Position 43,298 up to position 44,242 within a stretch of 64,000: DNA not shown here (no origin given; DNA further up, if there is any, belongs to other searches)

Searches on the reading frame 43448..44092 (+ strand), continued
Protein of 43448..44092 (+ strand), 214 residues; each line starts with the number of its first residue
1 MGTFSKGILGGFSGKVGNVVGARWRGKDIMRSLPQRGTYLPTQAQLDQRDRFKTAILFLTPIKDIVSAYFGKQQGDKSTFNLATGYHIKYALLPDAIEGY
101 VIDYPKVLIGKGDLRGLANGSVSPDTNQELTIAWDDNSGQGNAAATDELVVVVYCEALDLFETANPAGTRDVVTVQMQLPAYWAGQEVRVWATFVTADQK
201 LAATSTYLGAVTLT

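Call 39: find_encoding_contigs(protein=P0002, flank=6000, max_places=4)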
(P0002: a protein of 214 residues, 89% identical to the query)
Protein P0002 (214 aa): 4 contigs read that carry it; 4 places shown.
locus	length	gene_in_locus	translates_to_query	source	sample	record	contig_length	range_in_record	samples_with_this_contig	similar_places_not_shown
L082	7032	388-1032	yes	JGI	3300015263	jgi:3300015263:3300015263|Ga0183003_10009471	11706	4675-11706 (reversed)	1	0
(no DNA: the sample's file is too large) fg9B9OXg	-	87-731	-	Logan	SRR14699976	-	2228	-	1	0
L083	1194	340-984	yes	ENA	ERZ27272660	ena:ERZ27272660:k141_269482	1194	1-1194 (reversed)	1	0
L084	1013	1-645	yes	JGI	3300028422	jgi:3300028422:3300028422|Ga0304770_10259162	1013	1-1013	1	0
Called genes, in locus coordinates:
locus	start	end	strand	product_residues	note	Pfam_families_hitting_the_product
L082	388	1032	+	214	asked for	PF19781:DUF6266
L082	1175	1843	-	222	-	-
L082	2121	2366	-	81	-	PF12728:HTH_17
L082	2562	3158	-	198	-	PF04299:FMN_bind_2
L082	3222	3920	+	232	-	PF20582:UPF0758_N, PF04002:RadC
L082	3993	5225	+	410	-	PF23019:DUF7033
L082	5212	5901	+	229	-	PF00702:Hydrolase, PF13419:HAD_2, PF13242:Hydrolase_like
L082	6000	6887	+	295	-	-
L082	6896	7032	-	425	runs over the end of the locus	PF05496:RuvB_N, PF00158:Sigma54_activat (faint), PF01078:Mg_chelatase (faint), PF14532:Sigma54_activ_2 (weak), PF00004:AAA, PF07728:AAA_5 (faint), PF16193:AAA_assoc_2, PF12002:MgsA_C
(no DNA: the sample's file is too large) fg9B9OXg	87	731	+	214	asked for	PF19781:DUF6266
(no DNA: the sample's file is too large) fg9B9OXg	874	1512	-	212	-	-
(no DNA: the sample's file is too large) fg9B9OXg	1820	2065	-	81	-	PF12728:HTH_17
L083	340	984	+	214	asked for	PF19781:DUF6266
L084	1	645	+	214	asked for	PF19781:DUF6266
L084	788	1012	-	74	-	?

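Call 52: search_protein_families(library=pfam, alignment_id=A4, max_evalue=0.00001)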
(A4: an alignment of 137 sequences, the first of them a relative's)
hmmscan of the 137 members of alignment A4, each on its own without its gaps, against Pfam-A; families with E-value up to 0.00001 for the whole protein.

A. member 1, L001:2453-3562:- (370 aa): 2 families
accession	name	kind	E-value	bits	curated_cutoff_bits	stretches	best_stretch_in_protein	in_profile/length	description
PF00589.27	Phage_integrase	-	3.5e-40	138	27.1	1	199-357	4-170/172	Phage integrase family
PF13495.12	Phage_int_SAM_4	-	9.3e-06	26.4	27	0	100-172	2-74/85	Phage integrase, N-terminal SAM-like domain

B. families by the number of members that match (of 137 scanned): 125 families (the first 25 are shown)
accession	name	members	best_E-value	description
PF00589.27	Phage_integrase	4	3.5e-40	Phage integrase family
PF13495.12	Phage_int_SAM_4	4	4.5e-17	Phage integrase, N-terminal SAM-like domain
PF02384.22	N6_Mtase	3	9.4e-104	N-6 DNA Methylase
PF00270.35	DEAD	3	5.3e-52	DEAD/DEAH box helicase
PF00534.26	Glycos_transf_1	3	1e-37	Glycosyl transferases group 1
PF00271.37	Helicase_C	3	3.8e-32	Helicase conserved C-terminal domain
PF13692.12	Glyco_trans_1_4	3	4.1e-30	Glycosyl transferases group 1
PF06580.19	His_kinase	3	7.2e-25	Histidine kinase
PF18962.6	Por_Secre_tail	3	4.8e-13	Secretion system C-terminal sorting domain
PF13439.12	Glyco_transf_4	3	4.4e-11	Glycosyltransferase Family 4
PF09848.15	SLFN-g3_helicase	2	8.3e-99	Schlafen group 3, DNA/RNA helicase domain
PF00465.25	Fe-ADH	2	2.4e-39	Iron-containing alcohol dehydrogenase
PF00144.29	Beta-lactamase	2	1.3e-38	Beta-lactamase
PF00535.33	Glycos_transf_2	2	1.4e-36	Glycosyl transferase family 2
PF13426.13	PAS_9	2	3.5e-34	PAS domain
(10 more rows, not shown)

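Call 56: search_protein_families(library=pfam, proteins=[L001:401-799:-, L001:942-1676:-, L001:1829-2287:-, L001:5223-6689:-, L001:6602-7591:-, L001:7597-8460:-, L009:1662-1985:-, L009:5389-5925:-, L009:6589-8250:-, L082:1175-1843:-], max_evalue=0.001)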
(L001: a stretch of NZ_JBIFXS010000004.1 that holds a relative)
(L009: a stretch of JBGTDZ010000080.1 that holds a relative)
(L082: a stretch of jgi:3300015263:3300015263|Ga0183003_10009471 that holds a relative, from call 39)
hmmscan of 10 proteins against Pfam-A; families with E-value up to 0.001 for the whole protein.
L001:401-799:- (132 aa): 0 families

L001:942-1676:- (244 aa): 1 family
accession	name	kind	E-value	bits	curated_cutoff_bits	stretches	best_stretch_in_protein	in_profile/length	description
PF09844.14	DUF2071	-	1.8e-53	181.7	27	1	26-229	2-212/212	Uncharacterized conserved protein (COG2071)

L001:1829-2287:- (152 aa): 0 families

L001:5223-6689:- (488 aa): 2 families
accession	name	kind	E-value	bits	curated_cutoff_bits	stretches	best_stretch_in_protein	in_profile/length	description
PF00232.24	Glyco_hydro_1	-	4.2e-143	477.5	22.6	1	49-485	3-447/453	Glycosyl hydrolase family 1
PF00331.26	Glyco_hydro_10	-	0.00026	20.7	22.1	0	165-213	83-130/311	Glycosyl hydrolase family 10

L001:6602-7591:- (329 aa): 1 family
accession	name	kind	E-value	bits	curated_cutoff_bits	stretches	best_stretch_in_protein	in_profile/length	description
PF13528.12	Glyco_trans_1_3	-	2.1e-37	129.5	25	1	1-300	1-318/322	Glycosyl transferase family 1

L001:7597-8460:- (287 aa): 2 families
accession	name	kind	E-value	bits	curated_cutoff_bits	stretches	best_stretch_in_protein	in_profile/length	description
PF12850.12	Metallophos_2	-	1.2e-14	55.1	27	2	8-131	3-100/154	Calcineurin-like phosphoesterase superfamily domain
PF00149.33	Metallophos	-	5.9e-12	46.9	21.5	1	8-205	3-191/191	Calcineurin-like phosphoesterase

L009:1662-1985:- (107 aa): 3 families
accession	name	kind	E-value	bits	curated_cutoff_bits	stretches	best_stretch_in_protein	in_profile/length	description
PF01381.28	HTH_3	-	2.3e-07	31.2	23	1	8-62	1-55/55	Helix-turn-helix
PF12844.13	HTH_19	-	6.3e-07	29.6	30.2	1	5-66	1-62/64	Helix-turn-helix domain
PF13560.12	HTH_31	-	3.6e-06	27.6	27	1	4-56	2-55/64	Helix-turn-helix domain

L009:5389-5925:- (178 aa): 1 family
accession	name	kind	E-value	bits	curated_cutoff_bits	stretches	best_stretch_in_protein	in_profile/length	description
PF11188.13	DUF2975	-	6.6e-10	39.5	27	1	55-178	8-130/130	Protein of unknown function (DUF2975)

L009:6589-8250:- (553 aa): 1 family
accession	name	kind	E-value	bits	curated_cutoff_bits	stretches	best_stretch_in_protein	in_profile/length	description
PF00209.24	SNF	-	9.5e-47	160.3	27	2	155-464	179-482/524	Sodium:neurotransmitter symporter family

L082:1175-1843:- (222 aa): 0 families

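Call 68: find_homologous_proteins(query=L024:158-1345:-, max_evalue=1e-20)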
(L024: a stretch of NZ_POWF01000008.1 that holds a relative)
Query L024:158-1345:- (396 aa): 7553 proteins with E <= 1e-20 among 8000 candidates; the best 120 are listed.
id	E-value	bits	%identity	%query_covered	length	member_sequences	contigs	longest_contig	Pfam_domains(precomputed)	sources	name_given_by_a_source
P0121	2.8e-261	884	100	100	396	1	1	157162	PF13495.13,PF00589.28,PF02899.24,PF22823.3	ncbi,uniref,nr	ncbi:integrase [Hanstruepera neustonica]|uniref:Integrase n=1 Tax=Hanstruepera neustonica TaxID=1445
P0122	1.5e-204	697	79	100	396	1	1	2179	PF13495.13,PF00589.28,PF02899.24,PF22823.3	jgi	-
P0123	1.3e-197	675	76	100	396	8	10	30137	PF13495.13,PF00589.28,PF02899.24,PF22823.3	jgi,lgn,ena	-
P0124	6.3e-196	669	76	100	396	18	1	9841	PF13495.13,PF00589.28,PF22823.3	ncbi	-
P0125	1.1e-194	665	75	100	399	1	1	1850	PF13495.13,PF00589.28,PF02899.24,PF22823.3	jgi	jgi:site-specific recombinase XerD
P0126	1.7e-194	664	75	100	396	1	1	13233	PF13495.13,PF00589.28,PF02899.24,PF22823.3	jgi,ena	-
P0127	4.7e-194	663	76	100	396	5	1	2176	PF13495.13,PF00589.28,PF22823.3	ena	-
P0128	1.5e-192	658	75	99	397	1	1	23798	PF13495.13,PF00589.28,PF22823.3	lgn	-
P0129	5.5e-183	626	72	100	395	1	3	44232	PF13495.13,PF00589.28,PF02899.24,PF22823.3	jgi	jgi:site-specific recombinase XerD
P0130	3.2e-181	621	72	100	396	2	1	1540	PF13495.13,PF00589.28,PF02899.24,PF22823.3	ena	-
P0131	4.4e-181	620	70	99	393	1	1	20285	PF13495.13,PF00589.28,PF02899.24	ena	-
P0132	5.4e-180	617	72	99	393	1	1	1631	PF13495.13,PF00589.28,PF02899.24,PF22823.3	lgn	-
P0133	1.5e-179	615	72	99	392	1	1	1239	PF13495.13,PF00589.28,PF02899.24,PF22823.3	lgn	-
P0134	2.9e-179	614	71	99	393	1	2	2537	PF13495.13,PF00589.28,PF02899.24,PF22823.3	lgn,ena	-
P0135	3.5e-178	611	72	99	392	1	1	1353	PF13495.13,PF00589.28,PF02899.24,PF22823.3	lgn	-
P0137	1.4e-177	609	70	100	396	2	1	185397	PF13495.13,PF00589.28,PF02899.24,PF22823.3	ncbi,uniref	ncbi:site-specific tyrosine recombinase/integron integrase [Tamlana flava]|uniref:site-specific tyro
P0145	1.1e-175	602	70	99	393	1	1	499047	PF13495.13,PF00589.28,PF02899.24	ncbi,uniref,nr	ncbi:integrase [Hanstruepera neustonica]|uniref:Integrase n=1 Tax=Hanstruepera neustonica TaxID=1445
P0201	2.7e-159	548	64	99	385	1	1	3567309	PF13495.13,PF00589.28,PF02899.24,PF22823.3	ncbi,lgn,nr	ncbi:integrase [Polaribacter sp. ALD11]|nr:integrase [Polaribacter sp. ALD11]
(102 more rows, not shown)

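Call 69: find_encoding_contigs(protein=P0137, flank=4000, max_places=2)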
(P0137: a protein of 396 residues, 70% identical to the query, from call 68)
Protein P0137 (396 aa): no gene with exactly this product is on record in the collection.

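Call 70: find_encoding_contigs(protein=P0145, flank=4000, max_places=2)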
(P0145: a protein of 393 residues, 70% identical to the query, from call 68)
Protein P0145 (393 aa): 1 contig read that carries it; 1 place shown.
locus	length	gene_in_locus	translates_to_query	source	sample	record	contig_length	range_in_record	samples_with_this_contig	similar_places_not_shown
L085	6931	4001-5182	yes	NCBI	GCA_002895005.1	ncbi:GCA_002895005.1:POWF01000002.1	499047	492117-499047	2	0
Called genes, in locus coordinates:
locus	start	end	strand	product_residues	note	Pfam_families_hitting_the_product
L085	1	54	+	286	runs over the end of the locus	PF03575:Peptidase_S51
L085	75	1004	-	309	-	PF01112:Asparaginase_2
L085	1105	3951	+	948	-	PF02739:5_3_exonuc_N, PF01367:5_3_exonuc, PF01612:DNA_pol_A_exo1, PF22619:DNA_polI_exo1, PF00476:DNA_pol_A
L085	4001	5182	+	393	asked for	PF02899:Phage_int_SAM_1 (weak), PF13495:Phage_int_SAM_4, PF00589:Phage_integrase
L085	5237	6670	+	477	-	-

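Call 71: find_encoding_contigs(protein=P0201, flank=4000, max_places=2)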
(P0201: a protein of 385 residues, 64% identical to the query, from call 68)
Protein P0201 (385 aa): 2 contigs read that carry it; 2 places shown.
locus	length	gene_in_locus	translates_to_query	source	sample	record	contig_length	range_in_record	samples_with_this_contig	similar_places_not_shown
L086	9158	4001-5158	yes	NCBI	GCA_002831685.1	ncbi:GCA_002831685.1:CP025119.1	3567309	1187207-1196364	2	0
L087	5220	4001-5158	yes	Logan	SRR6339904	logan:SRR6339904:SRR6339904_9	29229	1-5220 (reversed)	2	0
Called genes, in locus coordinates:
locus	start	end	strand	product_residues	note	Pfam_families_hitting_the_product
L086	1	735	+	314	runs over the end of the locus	PF00551:Formyl_trans_N, PF02911:Formyl_trans_C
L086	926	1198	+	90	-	PF00216:Bac_DNA_binding, PF18291:HU-HIG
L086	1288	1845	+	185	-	PF02622:DUF179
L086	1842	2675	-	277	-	PF01063:Aminotran_4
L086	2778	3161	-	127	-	PF10604:Polyketide_cyc2 (weak), PF19569:START_2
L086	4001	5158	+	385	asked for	PF02899:Phage_int_SAM_1 (weak), PF13495:Phage_int_SAM_4, PF00589:Phage_integrase, PF22823:MrpR_C_cat (weak)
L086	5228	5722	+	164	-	-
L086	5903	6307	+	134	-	-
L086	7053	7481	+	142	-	-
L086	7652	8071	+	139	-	-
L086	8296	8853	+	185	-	-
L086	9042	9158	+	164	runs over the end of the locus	-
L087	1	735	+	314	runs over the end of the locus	PF00551:Formyl_trans_N, PF02911:Formyl_trans_C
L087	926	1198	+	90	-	PF00216:Bac_DNA_binding, PF18291:HU-HIG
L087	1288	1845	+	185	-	PF02622:DUF179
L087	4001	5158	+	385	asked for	PF02899:Phage_int_SAM_1 (weak), PF13495:Phage_int_SAM_4, PF00589:Phage_integrase, PF22823:MrpR_C_cat (weak)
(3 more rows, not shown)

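Call 77: search_solved_structures(query=A2, max_evalue=10)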
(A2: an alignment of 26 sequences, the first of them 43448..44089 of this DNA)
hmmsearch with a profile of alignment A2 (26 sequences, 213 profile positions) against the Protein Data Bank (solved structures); distinct sequences matched with E-value up to 10: 3.
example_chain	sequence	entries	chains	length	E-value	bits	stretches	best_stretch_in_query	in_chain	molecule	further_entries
6u42_4Q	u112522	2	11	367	0.42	13.6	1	161-205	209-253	RIB43a | Coiled-coil protein associated with protofilament ribbons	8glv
1ory_A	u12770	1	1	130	1.8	11.5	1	43-114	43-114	flagellar protein FliS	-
1orj_A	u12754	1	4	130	1.8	11.5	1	43-114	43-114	flagellar protein FliS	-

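Call 79: find_related_loci(query=A2, collection=viral_contigs, flank=8000)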
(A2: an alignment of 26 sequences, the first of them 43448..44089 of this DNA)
Query A2 (214 aa) in viral_contigs; peptide patterns used: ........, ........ (x = any residue, [..] = any of these).
22 stretches matched a pattern; 1 encode a relative of the query (tblastn E <= 1e-3); 1 distinct loci.
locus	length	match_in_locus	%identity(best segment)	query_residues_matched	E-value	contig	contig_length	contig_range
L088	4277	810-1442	38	1-213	2e-38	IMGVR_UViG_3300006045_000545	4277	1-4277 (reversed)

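Call 82: search_protein_families(library=phrogs, proteins=[L088:810-1448:+, L088:1534-1995:+, L088:1970-2380:+, L088:2377-2757:+], max_evalue=0.001)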
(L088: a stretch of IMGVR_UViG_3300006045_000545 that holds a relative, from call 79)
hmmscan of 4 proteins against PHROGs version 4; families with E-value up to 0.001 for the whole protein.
L088:810-1448:+ (212 aa): 0 families

L088:1534-1995:+ (153 aa): 1 family
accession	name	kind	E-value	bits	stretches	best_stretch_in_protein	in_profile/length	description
phrog_20732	-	unknown function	4.7e-18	66.8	1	20-135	8-137/157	-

L088:1970-2380:+ (136 aa): 5 families
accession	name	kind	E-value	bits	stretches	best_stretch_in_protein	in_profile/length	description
phrog_873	-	head and packaging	8.8e-38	131.3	1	3-132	355-489/1277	endolysin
phrog_2276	-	tail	3.6e-16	60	1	4-128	491-611/673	tail length tape measure protein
phrog_7694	-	unknown function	1.3e-12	48.3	1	2-122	503-624/675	-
phrog_992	-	head and packaging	7.3e-08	32.4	1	5-96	166-256/764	head protein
phrog_7182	-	other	9.9e-08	31.6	1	57-115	723-781/1228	tail injection transglycosylase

L088:2377-2757:+ (126 aa): 0 families

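Call 83: search_protein_families(library=pfam, proteins=[L088:810-1448:+, L088:1534-1995:+, L088:1970-2380:+, L088:2377-2757:+], max_evalue=0.001)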
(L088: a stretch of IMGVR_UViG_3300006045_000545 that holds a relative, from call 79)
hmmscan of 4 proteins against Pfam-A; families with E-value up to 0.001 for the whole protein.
L088:810-1448:+ (212 aa): 1 family
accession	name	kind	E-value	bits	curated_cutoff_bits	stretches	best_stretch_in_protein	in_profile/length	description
PF19781.4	DUF6266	-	2.6e-77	259.3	23.4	1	12-207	2-198/198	Family of unknown function (DUF6266)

L088:1534-1995:+ (153 aa): 1 family
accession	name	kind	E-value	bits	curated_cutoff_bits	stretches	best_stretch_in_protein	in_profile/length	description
PF05105.17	Phage_holin_4_1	-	9.8e-05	22.9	22.2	1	21-117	8-103/116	Bacteriophage holin family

L088:1970-2380:+ (136 aa): 0 families

L088:2377-2757:+ (126 aa): 0 families
